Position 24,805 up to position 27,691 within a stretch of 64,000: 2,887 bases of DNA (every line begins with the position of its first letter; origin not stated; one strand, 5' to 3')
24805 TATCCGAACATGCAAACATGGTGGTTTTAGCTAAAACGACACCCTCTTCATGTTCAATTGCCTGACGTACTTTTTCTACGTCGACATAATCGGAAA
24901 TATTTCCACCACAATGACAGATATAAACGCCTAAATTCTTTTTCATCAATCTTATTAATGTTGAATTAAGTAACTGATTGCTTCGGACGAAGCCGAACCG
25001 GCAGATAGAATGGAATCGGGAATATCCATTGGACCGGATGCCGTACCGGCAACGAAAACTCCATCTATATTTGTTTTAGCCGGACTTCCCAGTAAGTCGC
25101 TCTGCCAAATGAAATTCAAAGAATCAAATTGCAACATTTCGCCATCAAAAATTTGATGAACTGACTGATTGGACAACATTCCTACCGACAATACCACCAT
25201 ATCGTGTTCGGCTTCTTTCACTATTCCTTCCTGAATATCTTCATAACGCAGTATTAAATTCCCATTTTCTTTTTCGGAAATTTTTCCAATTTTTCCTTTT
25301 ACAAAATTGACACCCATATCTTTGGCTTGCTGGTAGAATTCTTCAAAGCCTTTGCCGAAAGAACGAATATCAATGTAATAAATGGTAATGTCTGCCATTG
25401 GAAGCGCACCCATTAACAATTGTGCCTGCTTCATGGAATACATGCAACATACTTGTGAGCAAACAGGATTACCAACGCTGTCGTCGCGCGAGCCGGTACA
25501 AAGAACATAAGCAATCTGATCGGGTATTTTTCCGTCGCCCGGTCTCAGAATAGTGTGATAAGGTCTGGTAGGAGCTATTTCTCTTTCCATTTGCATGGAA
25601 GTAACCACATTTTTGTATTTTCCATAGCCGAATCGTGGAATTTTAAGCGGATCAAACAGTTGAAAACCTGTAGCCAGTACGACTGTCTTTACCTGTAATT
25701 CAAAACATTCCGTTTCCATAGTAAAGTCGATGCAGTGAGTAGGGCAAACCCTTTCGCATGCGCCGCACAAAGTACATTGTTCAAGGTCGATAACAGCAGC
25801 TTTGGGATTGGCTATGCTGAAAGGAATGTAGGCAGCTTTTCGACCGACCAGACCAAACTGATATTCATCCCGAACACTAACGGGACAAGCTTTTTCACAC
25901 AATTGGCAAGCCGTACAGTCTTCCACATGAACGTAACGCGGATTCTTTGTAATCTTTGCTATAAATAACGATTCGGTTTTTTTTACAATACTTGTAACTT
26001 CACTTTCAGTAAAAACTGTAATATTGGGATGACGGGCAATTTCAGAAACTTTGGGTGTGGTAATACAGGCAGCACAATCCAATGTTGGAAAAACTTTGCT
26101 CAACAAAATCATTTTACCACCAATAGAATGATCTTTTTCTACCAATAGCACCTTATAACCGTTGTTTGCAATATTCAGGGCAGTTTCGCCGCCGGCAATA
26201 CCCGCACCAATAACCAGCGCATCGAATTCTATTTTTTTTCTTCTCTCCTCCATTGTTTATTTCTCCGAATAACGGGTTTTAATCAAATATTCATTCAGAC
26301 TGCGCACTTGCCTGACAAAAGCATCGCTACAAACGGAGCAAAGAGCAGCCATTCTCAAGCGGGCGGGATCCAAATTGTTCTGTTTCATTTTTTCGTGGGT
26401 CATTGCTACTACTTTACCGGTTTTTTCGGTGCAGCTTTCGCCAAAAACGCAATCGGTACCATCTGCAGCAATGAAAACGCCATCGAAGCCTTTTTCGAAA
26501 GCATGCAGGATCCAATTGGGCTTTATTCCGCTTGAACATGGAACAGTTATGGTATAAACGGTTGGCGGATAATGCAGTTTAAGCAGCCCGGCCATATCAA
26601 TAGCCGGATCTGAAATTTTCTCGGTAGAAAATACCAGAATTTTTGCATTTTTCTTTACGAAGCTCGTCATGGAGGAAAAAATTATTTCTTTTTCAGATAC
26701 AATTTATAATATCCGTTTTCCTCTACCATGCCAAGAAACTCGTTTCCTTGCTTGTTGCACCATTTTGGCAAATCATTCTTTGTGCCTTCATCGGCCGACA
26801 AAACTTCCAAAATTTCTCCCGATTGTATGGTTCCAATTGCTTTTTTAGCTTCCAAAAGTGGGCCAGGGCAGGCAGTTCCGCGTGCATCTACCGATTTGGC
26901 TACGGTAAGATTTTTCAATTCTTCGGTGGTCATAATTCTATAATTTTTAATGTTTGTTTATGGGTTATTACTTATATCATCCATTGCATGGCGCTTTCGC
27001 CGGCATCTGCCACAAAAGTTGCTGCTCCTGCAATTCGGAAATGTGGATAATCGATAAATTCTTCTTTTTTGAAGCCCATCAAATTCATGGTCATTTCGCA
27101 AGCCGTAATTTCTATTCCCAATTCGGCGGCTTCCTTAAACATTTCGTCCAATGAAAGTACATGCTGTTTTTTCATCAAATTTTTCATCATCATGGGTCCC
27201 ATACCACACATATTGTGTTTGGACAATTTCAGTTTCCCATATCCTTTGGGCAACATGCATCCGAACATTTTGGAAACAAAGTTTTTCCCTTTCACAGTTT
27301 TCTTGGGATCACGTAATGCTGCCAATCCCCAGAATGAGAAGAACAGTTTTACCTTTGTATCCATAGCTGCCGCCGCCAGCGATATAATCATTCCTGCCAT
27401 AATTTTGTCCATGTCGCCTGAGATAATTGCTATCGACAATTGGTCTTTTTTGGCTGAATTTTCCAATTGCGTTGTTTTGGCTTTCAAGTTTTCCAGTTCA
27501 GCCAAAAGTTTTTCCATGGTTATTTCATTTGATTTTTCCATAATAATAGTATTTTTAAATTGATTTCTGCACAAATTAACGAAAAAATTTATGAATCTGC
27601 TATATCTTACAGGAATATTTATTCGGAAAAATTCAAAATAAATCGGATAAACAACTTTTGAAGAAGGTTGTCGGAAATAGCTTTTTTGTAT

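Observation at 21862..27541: Seven-gene TusA/DsrE plus Qmo/Hdr-like membrane redox operon with no CCG-domain subunit and no apr, sat or dsr genes in the window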

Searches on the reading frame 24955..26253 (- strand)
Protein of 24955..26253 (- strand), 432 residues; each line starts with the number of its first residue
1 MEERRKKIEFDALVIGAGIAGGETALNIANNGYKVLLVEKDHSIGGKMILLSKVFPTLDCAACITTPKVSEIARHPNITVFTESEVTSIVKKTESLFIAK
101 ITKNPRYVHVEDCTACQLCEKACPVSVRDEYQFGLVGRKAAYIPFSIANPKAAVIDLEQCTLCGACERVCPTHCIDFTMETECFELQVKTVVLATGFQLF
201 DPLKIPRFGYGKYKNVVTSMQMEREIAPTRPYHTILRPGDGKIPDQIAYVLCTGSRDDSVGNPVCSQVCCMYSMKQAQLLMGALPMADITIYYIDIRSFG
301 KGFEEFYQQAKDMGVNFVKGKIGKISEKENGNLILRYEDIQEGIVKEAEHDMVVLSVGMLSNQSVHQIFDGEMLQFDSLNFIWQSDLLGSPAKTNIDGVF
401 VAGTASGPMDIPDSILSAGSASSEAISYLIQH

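Call 3: search_protein_families(library=pfam, proteins=[window:24955-26253:-], max_evalue=0.01)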
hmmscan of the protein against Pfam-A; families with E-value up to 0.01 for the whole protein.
window:24955-26253:- (432 aa): 18 families
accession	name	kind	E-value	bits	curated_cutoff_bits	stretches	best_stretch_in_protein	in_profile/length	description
PF07992.20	Pyr_redox_2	-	1.3e-14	54.7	26.1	2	11-98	2-87/291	Pyridine nucleotide-disulphide oxidoreductase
PF00037.32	Fer4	-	8e-09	35.4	21.1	2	154-175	2-23/24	4Fe-4S binding domain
PF01266.30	DAO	-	2.7e-08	34.2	27.9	1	11-46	1-37/353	FAD dependent oxidoreductase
PF13183.11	Fer4_8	-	8e-08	33.1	27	1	110-173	2-67/68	4Fe-4S dicluster domain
PF13187.11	Fer4_9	-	2.3e-07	31.1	27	1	112-175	1-52/52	4Fe-4S dicluster domain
PF12838.12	Fer4_7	-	1.6e-06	28.9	27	1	152-173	30-51/52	4Fe-4S dicluster domain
PF12797.12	Fer4_2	-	2.6e-06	27.5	24.5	2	153-172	3-22/22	4Fe-4S binding domain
PF13237.11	Fer4_10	-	4.5e-06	26.9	25.5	1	154-178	3-22/53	4Fe-4S dicluster domain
PF12831.13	FAD_oxidored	-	4.9e-06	26.5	27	1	11-48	1-38/416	FAD dependent oxidoreductase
PF00890.30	FAD_binding_2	-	1.1e-05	25.3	20.4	1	11-47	1-37/414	FAD binding domain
PF13450.12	NAD_binding_8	-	1.4e-05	25.7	21.9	1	14-48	1-35/68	NAD(P)-binding Rossmann-like domain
PF13534.11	Fer4_17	-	2.4e-05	25.2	22.2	0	154-173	40-59/61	4Fe-4S dicluster domain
PF14697.11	Fer4_21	-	2.8e-05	24.6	35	2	102-125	30-53/59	4Fe-4S dicluster domain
PF01134.28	GIDA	-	5e-05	23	22.1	1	12-41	2-31/391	Glucose inhibited division protein A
PF01946.23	Thi4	-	7e-05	22.6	26.2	1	3-57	11-66/235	Thi4 family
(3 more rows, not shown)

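Call 4: search_protein_families(library=ncbifam, proteins=[window:24955-26253:-], max_evalue=0.01)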
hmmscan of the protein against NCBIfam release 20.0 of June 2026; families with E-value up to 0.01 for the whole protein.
window:24955-26253:- (432 aa): 108 families (the best 25 are shown)
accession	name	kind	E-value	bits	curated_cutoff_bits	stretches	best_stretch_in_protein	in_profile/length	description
NF040770.1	hetero_SS_HdrA2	exception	8.3e-143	477.2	1100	1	2-429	132-560/777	CoB-CoM heterodisulfide reductase HdrA2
NF041778.1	hetero_SS_HdrA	equivalog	1.9e-104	350.1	1400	1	2-429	135-570/771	ferredoxin:CoB-CoM heterodisulfide reductase subunit HdrA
NF041891.1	hdrA_Methbact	equivalog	9.7e-101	338.2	1300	1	6-426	130-553/762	ferredoxin:CoB-CoM heterodisulfide reductase subunit HdrA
TIGR01971.1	NuoI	subfamily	9.1e-09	34.9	113.05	1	109-189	40-112/121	NADH-quinone oxidoreductase, chain I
TIGR01350.1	lipoamide_DH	equivalog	7.4e-08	31.5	408.8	1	9-46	1-37/461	dihydrolipoyl dehydrogenase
TIGR02032.1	GG-red-SF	subfamily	1.5e-07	31.4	158.8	1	10-46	1-37/297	geranylgeranyl reductase family protein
NF003585.0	PRK05249.1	equivalog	1.6e-07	30.4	465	1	6-49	3-46/464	Si-specific NAD(P)(+) transhydrogenase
NF045637.1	carotdesatCrtDProt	equivalog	2e-07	29.9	580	1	13-53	2-42/485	1-hydroxycarotenoid 3,4-desaturase CrtD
NF004545.0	PRK05888.3-1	equivalog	2.9e-07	30.3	229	1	106-183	61-131/154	NADH-quinone oxidoreductase subunit NuoI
NF038196.1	ferrodoxin_EFR1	subfamily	7.2e-07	29.5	75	2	152-181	179-207/242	EFR1 family ferrodoxin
NF004536.0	PRK05888.1-1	equivalog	8.9e-07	28.4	212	1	110-193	57-132/180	NADH-quinone oxidoreductase subunit NuoI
NF004789.0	PRK06134.1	subfamily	1.1e-06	27.5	747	1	4-47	7-50/581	FAD-dependent oxidoreductase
TIGR01372.1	soxA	subfamily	1.3e-06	26.5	1164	1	10-90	169-248/996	sarcosine oxidase subunit alpha family protein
TIGR01292.1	TRX_reduct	equivalog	1.5e-06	27.3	343.45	0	335-405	212-274/300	thioredoxin-disulfide reductase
TIGR02734.1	crtI_fam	subfamily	2.4e-06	26.5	238.1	1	12-67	1-57/504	phytoene desaturase family protein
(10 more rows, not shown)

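Call 14: search_solved_structures(query=window:24955-26253:-, max_evalue=0.00001)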
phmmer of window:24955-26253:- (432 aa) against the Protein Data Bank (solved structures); distinct sequences matched with E-value up to 0.00001: 14.
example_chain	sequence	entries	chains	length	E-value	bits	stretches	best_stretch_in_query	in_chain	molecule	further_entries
5odc_A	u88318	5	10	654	3.2e-109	368.6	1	11-426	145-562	Heterodisulfide reductase, subunit A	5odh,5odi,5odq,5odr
9sfi_A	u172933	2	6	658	2.4e-108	365.6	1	8-426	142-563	CoB--CoM heterodisulfide reductase iron-sulfur subunit A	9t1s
8rvv_A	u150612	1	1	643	1.7e-106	359.6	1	5-426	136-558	H(2):CoB-CoM heterodisulfide,ferredoxin reductase subunit A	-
8rvu_a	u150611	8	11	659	1.8e-106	359.4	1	5-426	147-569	H(2):CoB-CoM heterodisulfide,ferredoxin reductase subunit A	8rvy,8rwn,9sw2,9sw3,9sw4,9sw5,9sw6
7bkb_A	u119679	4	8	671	8.6e-86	291.4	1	7-425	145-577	CoB--CoM heterodisulfide reductase iron-sulfur subunit A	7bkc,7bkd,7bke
6tjr_A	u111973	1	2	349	1.7e-38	135.5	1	186-427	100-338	Fumarate reductase/succinate dehydrogenase flavoprotein domain protein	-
9sw6_H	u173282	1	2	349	1.4e-08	37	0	96-180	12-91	Tungsten formylmethanofuran dehydrogenase, subunit F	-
5t5i_F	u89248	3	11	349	2.1e-07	33.2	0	96-180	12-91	Tungsten formylmethanofuran dehydrogenase subunit fwdF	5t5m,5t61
7awt_I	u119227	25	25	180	1.8e-06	30.1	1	110-212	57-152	NADH-quinone oxidoreductase subunit I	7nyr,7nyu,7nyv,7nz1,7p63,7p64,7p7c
7p62_I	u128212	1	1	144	4.9e-06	28.6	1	110-212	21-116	NADH-quinone oxidoreductase subunit I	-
7p69_I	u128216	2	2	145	5e-06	28.6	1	110-212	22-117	NADH-quinone oxidoreductase subunit I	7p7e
7p7k_I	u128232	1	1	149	6.6e-06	28.2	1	110-212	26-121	NADH-quinone oxidoreductase subunit I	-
7p61_I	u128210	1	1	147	7.5e-06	28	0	110-212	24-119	NADH-quinone oxidoreductase subunit I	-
9grx_I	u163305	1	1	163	8.1e-06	27.9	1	104-183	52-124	NAD(P)H-quinone oxidoreductase subunit I, chloroplastic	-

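Call 46: search_solved_structures(query=window:24955-26253:-, max_evalue=1e-100, show_alignments=1)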
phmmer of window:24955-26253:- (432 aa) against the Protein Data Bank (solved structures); distinct sequences matched with E-value up to 1e-100: 4.
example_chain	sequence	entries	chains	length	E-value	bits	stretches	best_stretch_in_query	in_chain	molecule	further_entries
5odc_A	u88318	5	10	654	3.2e-109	368.6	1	11-426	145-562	Heterodisulfide reductase, subunit A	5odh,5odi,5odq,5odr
9sfi_A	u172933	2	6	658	2.4e-108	365.6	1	8-426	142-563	CoB--CoM heterodisulfide reductase iron-sulfur subunit A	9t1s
8rvv_A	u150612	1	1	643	1.7e-106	359.6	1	5-426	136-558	H(2):CoB-CoM heterodisulfide,ferredoxin reductase subunit A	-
8rvu_a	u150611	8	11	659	1.8e-106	359.4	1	5-426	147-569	H(2):CoB-CoM heterodisulfide,ferredoxin reductase subunit A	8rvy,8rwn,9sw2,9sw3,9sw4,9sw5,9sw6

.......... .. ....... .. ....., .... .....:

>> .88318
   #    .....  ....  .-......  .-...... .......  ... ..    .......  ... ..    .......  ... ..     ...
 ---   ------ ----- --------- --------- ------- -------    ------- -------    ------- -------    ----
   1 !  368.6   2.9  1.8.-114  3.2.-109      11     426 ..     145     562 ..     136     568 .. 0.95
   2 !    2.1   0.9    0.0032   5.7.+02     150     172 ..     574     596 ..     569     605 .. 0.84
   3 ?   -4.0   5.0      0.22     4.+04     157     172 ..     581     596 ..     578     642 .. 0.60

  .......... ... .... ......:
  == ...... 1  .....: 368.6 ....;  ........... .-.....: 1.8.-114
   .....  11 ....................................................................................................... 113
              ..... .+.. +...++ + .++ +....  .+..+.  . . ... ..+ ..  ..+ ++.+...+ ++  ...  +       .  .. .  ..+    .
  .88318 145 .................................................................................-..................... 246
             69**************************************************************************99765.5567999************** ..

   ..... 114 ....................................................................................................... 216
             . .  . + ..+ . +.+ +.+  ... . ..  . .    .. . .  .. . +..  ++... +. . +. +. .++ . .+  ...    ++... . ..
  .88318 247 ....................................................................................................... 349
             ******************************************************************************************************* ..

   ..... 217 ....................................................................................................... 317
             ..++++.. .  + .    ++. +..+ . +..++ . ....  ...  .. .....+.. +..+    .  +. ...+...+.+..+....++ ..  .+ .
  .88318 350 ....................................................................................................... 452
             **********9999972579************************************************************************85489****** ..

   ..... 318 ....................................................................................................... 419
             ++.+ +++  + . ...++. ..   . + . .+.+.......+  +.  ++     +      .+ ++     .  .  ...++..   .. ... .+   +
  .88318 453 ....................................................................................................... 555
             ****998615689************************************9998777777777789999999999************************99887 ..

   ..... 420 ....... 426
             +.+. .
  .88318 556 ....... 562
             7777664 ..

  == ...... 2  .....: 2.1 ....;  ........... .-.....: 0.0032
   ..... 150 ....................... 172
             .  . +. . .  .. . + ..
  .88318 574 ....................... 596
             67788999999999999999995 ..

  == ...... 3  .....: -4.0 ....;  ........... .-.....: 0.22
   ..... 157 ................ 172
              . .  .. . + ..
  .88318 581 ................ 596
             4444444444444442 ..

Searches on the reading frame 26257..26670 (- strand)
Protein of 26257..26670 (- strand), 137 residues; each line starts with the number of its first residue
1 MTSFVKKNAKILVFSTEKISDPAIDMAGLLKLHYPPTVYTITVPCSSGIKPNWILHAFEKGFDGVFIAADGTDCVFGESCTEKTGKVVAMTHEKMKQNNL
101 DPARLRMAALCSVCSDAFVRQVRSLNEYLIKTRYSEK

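Call 3: search_protein_families(library=pfam, proteins=[window:26257-26670:-], max_evalue=0.01)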
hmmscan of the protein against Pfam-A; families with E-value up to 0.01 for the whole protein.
window:26257-26670:- (137 aa): 1 family
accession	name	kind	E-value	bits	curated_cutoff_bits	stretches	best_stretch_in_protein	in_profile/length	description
PF02662.21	FlpD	-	4e-27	95.1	22.3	1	11-129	1-119/123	Methyl-viologen-reducing hydrogenase, delta subunit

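Call 4: search_protein_families(library=ncbifam, proteins=[window:26257-26670:-], max_evalue=0.01)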
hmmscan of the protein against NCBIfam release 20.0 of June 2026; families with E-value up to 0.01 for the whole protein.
window:26257-26670:- (137 aa): 4 families
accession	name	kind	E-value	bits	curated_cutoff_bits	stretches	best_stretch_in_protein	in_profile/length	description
NF040770.1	hetero_SS_HdrA2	exception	1.2e-16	60.1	1100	1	6-131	645-770/777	CoB-CoM heterodisulfide reductase HdrA2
NF045873.1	F420_non_VhuD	exception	2.8e-12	46.9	215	1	11-130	4-123/132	F420-non-reducing hydrogenase iron-sulfur subunit VhuD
NF041891.1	hdrA_Methbact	equivalog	1e-10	40.5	1300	1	7-108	642-737/762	ferredoxin:CoB-CoM heterodisulfide reductase subunit HdrA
NF041778.1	hetero_SS_HdrA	equivalog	4.2e-06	24.9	1400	1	5-100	650-741/771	ferredoxin:CoB-CoM heterodisulfide reductase subunit HdrA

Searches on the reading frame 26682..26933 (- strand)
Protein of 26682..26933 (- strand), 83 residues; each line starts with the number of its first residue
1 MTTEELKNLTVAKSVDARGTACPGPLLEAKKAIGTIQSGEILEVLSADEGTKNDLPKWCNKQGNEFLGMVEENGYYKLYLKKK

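Call 3: search_protein_families(library=pfam, proteins=[window:26682-26933:-], max_evalue=0.01)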
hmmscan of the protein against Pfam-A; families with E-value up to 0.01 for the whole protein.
window:26682-26933:- (83 aa): 1 family
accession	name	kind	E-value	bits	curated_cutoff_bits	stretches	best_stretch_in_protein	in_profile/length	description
PF01206.22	TusA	-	5.3e-25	87.5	28.6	1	14-82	2-70/70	Sulfurtransferase TusA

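Call 4: search_protein_families(library=ncbifam, proteins=[window:26682-26933:-], max_evalue=0.01)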
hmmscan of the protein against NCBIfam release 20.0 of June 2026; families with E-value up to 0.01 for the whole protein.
window:26682-26933:- (83 aa): 5 families
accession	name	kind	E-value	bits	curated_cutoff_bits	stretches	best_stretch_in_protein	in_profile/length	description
NF001423.0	PRK00299.1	equivalog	4.2e-12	45.7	78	1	10-83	7-80/82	sulfurtransferase TusA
TIGR03527.1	selenium_YedF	equivalog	1.1e-08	35.2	110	1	15-82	1-68/194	sulfurtransferase-like selenium metabolism protein YedF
NF008242.0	PRK11018.1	equivalog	3.3e-08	33.1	79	1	8-80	4-75/78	sulfurtransferase-like selenium metabolism protein YedF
NF041048.1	TusA_like_YeeD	exception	7.6e-05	22.3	147.5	1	13-64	2-53/72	thiosulfate utilization sulfurtransferase TsuB/YeeD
NF049973.1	radical_Rv1681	equivalog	0.0096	14.9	380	0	28-70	4-46/326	Rv1681 family radical SAM protein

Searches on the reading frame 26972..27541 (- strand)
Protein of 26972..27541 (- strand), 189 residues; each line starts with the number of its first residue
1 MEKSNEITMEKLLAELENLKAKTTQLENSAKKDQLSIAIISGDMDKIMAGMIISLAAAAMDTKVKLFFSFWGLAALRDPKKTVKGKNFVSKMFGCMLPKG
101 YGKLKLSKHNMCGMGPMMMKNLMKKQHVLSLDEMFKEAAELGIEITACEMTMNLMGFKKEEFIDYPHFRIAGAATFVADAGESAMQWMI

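Call 3: search_protein_families(library=pfam, proteins=[window:26972-27541:-], max_evalue=0.01)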
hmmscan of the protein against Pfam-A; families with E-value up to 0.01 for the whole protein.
window:26972-27541:- (189 aa): 2 families
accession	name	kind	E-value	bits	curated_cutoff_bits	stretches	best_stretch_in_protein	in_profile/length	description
PF13686.11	DrsE_2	-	9.9e-45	152.7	25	1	32-186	2-154/156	DsrE/DsrF/DrsH-like family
PF02635.20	DsrE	-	8.1e-07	29.7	22.7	1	130-177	59-104/116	DsrE/DsrF-like family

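Call 4: search_protein_families(library=ncbifam, proteins=[window:26972-27541:-], max_evalue=0.01)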
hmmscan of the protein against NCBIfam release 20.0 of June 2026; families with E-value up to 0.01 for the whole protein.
window:26972-27541:- (189 aa): 1 family
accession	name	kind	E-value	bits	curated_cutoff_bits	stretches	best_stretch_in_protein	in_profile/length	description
NF047629.1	SulfCarrDsrE2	equivalog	4.1e-18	66.1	210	1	33-185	4-155/159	sulfur carrier protein DsrE2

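Call 71: search_solved_structures(query=window:26972-27541:-, max_evalue=0.01, show_alignments=2)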
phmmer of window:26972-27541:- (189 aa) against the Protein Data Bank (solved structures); distinct sequences matched with E-value up to 0.01: 2.
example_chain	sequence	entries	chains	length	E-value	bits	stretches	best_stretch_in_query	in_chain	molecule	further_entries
3pnx_A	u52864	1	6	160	5e-26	94.9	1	33-187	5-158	Putative sulfurtransferase dsrE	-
2qs7_A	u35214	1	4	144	3.4e-15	59.6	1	30-179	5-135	Uncharacterized protein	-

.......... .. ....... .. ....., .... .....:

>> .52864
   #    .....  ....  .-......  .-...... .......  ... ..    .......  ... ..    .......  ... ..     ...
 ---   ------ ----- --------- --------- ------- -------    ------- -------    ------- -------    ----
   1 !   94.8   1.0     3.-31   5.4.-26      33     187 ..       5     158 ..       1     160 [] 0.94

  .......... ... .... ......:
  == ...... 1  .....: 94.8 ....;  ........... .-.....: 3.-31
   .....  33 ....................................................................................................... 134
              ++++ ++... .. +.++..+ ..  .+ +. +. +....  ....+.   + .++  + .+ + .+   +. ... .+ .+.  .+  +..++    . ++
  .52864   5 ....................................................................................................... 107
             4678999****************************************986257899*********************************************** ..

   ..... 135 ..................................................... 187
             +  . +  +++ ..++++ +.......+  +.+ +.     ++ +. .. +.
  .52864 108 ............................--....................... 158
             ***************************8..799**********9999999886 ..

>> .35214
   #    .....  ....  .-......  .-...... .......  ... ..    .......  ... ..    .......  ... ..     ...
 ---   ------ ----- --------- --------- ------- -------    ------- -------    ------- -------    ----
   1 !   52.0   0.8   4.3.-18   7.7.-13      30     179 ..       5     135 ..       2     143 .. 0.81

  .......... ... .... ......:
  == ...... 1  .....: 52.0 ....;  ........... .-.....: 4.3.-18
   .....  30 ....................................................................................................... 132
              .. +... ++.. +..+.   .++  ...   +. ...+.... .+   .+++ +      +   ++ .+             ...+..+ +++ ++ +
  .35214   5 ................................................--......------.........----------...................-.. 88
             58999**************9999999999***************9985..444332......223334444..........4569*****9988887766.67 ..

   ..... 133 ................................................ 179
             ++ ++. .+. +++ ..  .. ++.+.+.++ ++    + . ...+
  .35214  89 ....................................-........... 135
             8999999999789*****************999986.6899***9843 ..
